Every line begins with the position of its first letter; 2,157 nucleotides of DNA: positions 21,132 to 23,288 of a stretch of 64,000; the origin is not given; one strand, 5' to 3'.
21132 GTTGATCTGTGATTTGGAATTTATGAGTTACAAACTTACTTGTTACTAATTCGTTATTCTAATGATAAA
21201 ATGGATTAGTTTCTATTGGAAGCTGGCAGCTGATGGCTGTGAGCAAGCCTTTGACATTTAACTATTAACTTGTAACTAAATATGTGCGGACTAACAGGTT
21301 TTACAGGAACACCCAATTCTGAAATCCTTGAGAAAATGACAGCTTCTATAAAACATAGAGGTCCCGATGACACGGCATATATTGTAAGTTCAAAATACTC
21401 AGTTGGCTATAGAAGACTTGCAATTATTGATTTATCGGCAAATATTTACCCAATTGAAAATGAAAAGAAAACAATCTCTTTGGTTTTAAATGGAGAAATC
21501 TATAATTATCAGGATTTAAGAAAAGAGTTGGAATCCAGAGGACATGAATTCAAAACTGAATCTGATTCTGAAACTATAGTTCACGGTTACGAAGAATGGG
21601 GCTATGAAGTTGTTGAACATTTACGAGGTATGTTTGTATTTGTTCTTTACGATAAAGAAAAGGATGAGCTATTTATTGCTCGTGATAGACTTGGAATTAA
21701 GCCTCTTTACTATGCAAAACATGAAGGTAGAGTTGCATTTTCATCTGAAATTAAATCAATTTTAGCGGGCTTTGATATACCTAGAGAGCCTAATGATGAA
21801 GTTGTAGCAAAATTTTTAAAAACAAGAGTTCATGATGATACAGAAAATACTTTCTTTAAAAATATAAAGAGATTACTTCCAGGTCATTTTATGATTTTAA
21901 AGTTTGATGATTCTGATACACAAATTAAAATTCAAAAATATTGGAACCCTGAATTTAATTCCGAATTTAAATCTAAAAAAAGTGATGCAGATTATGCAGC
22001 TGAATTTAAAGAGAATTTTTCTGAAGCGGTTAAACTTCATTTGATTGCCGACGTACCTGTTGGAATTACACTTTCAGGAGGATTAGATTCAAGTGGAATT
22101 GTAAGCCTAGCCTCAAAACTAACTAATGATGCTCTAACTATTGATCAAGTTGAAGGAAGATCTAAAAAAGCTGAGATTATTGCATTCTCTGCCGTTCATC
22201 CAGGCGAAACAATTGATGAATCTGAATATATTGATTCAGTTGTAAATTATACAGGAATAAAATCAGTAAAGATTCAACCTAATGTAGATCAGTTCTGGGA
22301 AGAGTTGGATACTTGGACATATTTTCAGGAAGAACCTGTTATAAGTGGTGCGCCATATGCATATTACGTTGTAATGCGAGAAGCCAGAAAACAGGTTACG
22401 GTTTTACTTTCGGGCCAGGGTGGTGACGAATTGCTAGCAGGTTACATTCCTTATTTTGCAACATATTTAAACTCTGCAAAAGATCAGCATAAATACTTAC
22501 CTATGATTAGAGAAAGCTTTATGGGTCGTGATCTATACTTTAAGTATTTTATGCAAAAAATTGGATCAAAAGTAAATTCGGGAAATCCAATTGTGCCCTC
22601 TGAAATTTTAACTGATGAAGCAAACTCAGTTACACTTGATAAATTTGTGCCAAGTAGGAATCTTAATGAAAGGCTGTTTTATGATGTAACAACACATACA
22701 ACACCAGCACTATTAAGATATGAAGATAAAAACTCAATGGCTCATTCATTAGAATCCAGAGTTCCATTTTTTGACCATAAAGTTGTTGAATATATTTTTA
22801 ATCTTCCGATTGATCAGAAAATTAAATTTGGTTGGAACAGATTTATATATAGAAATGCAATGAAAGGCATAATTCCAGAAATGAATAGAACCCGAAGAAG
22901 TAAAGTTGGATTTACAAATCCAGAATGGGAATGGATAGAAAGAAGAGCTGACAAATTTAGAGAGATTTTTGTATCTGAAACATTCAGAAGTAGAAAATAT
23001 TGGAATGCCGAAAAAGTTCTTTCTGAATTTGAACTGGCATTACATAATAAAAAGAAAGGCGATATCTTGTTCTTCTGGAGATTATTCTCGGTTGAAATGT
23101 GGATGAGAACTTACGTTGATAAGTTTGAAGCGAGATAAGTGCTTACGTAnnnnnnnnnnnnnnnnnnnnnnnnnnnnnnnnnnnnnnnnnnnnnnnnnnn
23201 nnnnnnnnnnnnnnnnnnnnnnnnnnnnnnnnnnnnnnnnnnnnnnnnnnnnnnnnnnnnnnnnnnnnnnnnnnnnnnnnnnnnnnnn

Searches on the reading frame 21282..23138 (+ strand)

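Call 11: search_protein_families(library=pfam, proteins=[window:21282-23138:+], max_evalue=0.001)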
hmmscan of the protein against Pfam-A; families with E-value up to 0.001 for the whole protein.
window:21282-23138:+ (618 aa): 4 families
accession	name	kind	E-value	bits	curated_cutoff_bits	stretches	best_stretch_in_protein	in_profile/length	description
PF00733.27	Asn_synthase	-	1.2e-66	226.3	21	1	242-609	2-354/354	Asparagine synthase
PF13537.11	GATase_7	-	2.8e-44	150.5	25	1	44-162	2-123/123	Glutamine amidotransferase domain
PF13522.11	GATase_6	-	1.1e-38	132.7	27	1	28-156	1-130/130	Glutamine amidotransferase domain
PF12481.13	DUF3700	-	5.5e-07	29.7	27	1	109-161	124-177/228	Aluminium induced protein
